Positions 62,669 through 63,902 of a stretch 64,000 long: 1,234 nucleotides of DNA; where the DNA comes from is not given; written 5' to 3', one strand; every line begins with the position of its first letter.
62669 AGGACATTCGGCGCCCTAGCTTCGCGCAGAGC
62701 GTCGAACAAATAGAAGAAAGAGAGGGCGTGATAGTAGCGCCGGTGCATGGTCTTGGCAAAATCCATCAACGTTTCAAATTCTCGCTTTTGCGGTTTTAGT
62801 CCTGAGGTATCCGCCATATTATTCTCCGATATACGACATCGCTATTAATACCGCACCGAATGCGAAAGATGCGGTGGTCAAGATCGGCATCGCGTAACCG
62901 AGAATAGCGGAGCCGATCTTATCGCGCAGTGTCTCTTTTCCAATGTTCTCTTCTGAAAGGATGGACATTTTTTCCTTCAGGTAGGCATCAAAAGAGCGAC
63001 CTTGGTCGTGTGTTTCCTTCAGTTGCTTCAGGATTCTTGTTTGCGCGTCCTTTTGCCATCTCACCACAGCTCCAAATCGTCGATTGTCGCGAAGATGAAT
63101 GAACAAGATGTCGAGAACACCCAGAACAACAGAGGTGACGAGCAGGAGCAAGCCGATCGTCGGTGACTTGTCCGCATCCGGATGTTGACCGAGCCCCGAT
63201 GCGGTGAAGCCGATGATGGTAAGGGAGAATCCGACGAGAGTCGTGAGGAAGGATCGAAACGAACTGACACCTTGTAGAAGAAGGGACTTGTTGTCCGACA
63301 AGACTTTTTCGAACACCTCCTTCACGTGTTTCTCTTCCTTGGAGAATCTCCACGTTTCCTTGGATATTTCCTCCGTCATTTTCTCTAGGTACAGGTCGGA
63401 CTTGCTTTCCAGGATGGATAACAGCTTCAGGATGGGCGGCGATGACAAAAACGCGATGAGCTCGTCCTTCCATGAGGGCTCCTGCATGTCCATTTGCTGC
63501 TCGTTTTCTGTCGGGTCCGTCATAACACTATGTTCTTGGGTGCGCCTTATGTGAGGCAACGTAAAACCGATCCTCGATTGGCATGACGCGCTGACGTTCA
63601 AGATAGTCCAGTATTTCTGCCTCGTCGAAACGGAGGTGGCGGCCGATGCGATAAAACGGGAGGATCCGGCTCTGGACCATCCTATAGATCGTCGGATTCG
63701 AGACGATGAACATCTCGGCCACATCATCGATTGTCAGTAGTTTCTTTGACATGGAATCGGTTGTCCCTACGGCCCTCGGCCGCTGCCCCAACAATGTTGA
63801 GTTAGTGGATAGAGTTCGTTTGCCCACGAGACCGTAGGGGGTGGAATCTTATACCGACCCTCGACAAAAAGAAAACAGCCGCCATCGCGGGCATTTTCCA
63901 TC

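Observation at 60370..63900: Low-GC island carrying an HTH-membrane-HEPN-like-His-rich four-gene operon: candidate mobile defence or toxin module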

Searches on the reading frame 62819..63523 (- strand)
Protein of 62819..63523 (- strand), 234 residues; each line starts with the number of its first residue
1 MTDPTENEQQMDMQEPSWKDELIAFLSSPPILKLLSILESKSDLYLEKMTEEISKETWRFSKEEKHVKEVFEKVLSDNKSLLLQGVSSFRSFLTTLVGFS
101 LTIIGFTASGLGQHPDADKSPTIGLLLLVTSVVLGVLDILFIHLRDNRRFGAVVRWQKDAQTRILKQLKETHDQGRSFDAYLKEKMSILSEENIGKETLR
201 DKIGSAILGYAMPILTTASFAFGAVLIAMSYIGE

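Call 6: search_protein_families(library=pfam, proteins=[window:62819-63523:-], max_evalue=1)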
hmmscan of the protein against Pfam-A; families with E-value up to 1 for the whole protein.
window:62819-63523:- (234 aa): 0 families

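Call 7: search_protein_families(library=padloc, proteins=[window:62819-63523:-], max_evalue=1)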
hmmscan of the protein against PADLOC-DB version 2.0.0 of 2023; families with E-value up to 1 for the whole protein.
window:62819-63523:- (234 aa): 2 families
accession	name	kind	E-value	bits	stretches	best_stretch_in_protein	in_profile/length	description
PDLC03980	PD-Lambda-2_A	-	0.0014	17.3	1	35-104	14-80/92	-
PDLC01720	Csa3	-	0.0042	15.6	1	10-58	6-59/118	Csa3_1_CAS-I-II-III-IV-V-VI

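Call 8: search_protein_families(library=phrogs, proteins=[window:62819-63523:-], max_evalue=1)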
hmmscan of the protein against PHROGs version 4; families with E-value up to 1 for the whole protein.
window:62819-63523:- (234 aa): 5 families
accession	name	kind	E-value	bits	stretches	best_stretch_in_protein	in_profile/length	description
phrog_11195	-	unknown function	0.053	14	1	31-78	14-58/122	-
phrog_35368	-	unknown function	0.11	13.7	1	43-66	3-26/61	-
phrog_22419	-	unknown function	0.14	13.8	1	30-95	39-104/114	-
phrog_24530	-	unknown function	0.31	11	1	51-97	218-262/365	-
phrog_37382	-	unknown function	0.92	10.8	0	96-138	17-59/63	-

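Call 12: search_protein_families(library=ncbifam, proteins=[window:62819-63523:-], max_evalue=1)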
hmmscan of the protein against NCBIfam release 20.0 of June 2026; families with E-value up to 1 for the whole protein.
window:62819-63523:- (234 aa): 0 families

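Call 32: find_homologous_proteins(query=window:62819-63523:-)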
Query window:62819-63523:- (234 aa): 2 proteins with E <= 0.001 among 771 candidates.
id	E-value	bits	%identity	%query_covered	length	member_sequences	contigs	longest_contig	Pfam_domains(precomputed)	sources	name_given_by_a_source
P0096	6.2e-146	501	100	100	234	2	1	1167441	-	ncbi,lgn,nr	ncbi:MAG: hypothetical protein QY323_01350 [Patescibacteria group bacterium]|nr:MAG: hypothetical pr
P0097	1.1e-56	210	48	98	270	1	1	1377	-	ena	-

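Call 34: find_encoding_contigs(protein=P0097, flank=3000, max_places=3)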
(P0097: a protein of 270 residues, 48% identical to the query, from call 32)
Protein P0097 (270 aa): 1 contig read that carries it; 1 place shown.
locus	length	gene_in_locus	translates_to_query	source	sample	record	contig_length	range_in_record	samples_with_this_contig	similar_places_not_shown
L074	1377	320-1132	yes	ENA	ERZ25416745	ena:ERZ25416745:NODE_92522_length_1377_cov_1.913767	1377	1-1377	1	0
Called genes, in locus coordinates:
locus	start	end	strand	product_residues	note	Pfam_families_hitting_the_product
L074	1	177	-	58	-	PF12728:HTH_17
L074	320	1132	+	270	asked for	-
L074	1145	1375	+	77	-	?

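Call 76: search_protein_families(library=pfam, proteins=[L074:1145-1375:+], max_evalue=0.05)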
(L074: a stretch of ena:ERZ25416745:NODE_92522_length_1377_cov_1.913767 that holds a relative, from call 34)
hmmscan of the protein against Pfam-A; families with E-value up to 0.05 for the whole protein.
L074:1145-1375:+ (77 aa): 1 family
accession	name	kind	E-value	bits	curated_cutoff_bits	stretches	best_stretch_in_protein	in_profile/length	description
PF04326.19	SLFN_AlbA_2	-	8.1e-11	42.9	25.3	1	18-67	1-46/118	Schlafen, AlbA_2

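Call 90: search_solved_structures(query=A3, max_evalue=5)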
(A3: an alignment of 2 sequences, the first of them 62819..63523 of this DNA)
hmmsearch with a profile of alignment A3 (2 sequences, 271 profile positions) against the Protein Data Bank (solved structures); distinct sequences matched with E-value up to 5: 1.
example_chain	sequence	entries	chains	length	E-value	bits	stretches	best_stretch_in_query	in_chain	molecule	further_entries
1s1c_X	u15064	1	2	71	0.097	14.9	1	70-121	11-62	Rho-associated, coiled-coil containing protein kinase 1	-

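Call 108: find_related_loci(query=A3, collection=viral_contigs, flank=8000)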
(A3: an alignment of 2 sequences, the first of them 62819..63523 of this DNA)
Query A3 (234 aa) in viral_contigs; peptide patterns used: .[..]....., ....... (x = any residue, [..] = any of these).
123 stretches matched a pattern, but none encodes a relative of the query by tblastn (E <= 1e-3).

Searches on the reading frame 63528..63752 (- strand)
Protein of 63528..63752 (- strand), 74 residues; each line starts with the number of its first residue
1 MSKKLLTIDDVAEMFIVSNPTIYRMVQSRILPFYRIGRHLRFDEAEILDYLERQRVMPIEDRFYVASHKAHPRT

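Call 6: search_protein_families(library=pfam, proteins=[window:63528-63752:-], max_evalue=1)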
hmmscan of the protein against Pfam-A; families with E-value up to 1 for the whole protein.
window:63528-63752:- (74 aa): 8 families
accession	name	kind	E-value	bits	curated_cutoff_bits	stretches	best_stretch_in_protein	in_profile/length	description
PF12728.13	HTH_17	-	3.3e-16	59.7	27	1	5-55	1-51/51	Helix-turn-helix domain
PF08220.18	HTH_DeoR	-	0.068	13.4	21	0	4-22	13-31/57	DeoR-like helix-turn-helix domain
PF12964.13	DUF3853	-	0.09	13.4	22.1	1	5-52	46-95/97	Protein of unknown function (DUF3853)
PF22451.2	NirdL-like_HTH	-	0.13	12.3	27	1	32-53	18-39/47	Siroheme decarboxylase NirDL-like HTH domain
PF01978.25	TrmB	-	0.18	12.1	25.6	1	3-28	20-45/68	Sugar-specific transcriptional regulator TrmB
PF13309.12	HTH_22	-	0.19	12.2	29.6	1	8-25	44-61/63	HTH domain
PF13560.12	HTH_31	-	0.23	12.2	27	1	6-37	15-51/64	Helix-turn-helix domain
PF01418.23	HTH_6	-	0.29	11.6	28.3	0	6-28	35-57/77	Helix-turn-helix domain, rpiR family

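Call 7: search_protein_families(library=padloc, proteins=[window:63528-63752:-], max_evalue=1)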
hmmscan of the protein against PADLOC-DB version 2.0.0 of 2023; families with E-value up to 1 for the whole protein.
window:63528-63752:- (74 aa): 1 family
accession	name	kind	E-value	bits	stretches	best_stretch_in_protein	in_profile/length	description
PDLC04133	mad1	-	3e-09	35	1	1-47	1-47/60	mads_1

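Call 8: search_protein_families(library=phrogs, proteins=[window:63528-63752:-], max_evalue=1)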
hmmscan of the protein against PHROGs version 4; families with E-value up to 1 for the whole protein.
window:63528-63752:- (74 aa): 18 families
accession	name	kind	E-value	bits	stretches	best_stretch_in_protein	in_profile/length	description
phrog_25262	-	unknown function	3.3e-09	37.7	1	2-57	31-87/106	-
phrog_66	-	integration and excision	6e-09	37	1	2-56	90-145/412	excisionase and transcriptional regulator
phrog_15534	-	DNA, RNA and nucleotide metabolism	4.2e-08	34.6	1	3-53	41-90/93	HTH DNA binding protein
phrog_1840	-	integration and excision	3.1e-05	25.4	1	6-64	7-66/90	excisionase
phrog_10045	-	DNA, RNA and nucleotide metabolism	6.1e-05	23.8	1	4-51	19-67/74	HTH DNA binding protein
phrog_2907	-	integration and excision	6.2e-05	24.4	1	1-57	2-63/117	excisionase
phrog_7338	-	unknown function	0.00037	21.7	1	2-54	27-80/87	-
phrog_668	-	DNA, RNA and nucleotide metabolism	0.0033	18.1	1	3-55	61-114/181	HTH DNA binding protein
phrog_7735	-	integration and excision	0.049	15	1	1-53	1-52/99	excisionase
phrog_57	-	head and packaging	0.052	14.4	1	1-55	8-63/199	terminase small subunit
phrog_11726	-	moron, auxiliary metabolic gene and host takeover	0.076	14.2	1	6-31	27-52/89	sporulation stage III protein D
phrog_12527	-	integration and excision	0.085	13.9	1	4-62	28-86/130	excisionase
phrog_597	-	DNA, RNA and nucleotide metabolism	0.12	13.3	1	1-53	108-163/200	DNA binding protein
phrog_4745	-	DNA, RNA and nucleotide metabolism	0.12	13.2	1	2-51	28-84/107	DNA binding protein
phrog_4996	-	unknown function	0.14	13.1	1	2-28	32-58/99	-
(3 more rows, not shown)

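Call 12: search_protein_families(library=ncbifam, proteins=[window:63528-63752:-], max_evalue=1)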
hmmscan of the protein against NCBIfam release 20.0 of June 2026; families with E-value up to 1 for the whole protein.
window:63528-63752:- (74 aa): 3 families
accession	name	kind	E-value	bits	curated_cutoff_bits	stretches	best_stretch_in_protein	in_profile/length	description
TIGR01764.1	excise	domain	4.9e-14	52.4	28.8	1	5-53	1-49/49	excisionase family DNA-binding protein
NF047737.1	antiphage_MADS1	equivalog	6.6e-12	45.5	80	1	4-47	2-45/49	methylation-associated defense system helix-turn-helix domain-containing protein MAD1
NF033787.1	HTH_BldC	subfamily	2.4e-05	24.1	77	1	4-49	1-47/49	BldC family transcriptional regulator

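Call 92: search_solved_structures(query=window:63528-63752:-, max_evalue=0.01)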
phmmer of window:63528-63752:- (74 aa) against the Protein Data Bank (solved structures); distinct sequences matched with E-value up to 0.01: 0.
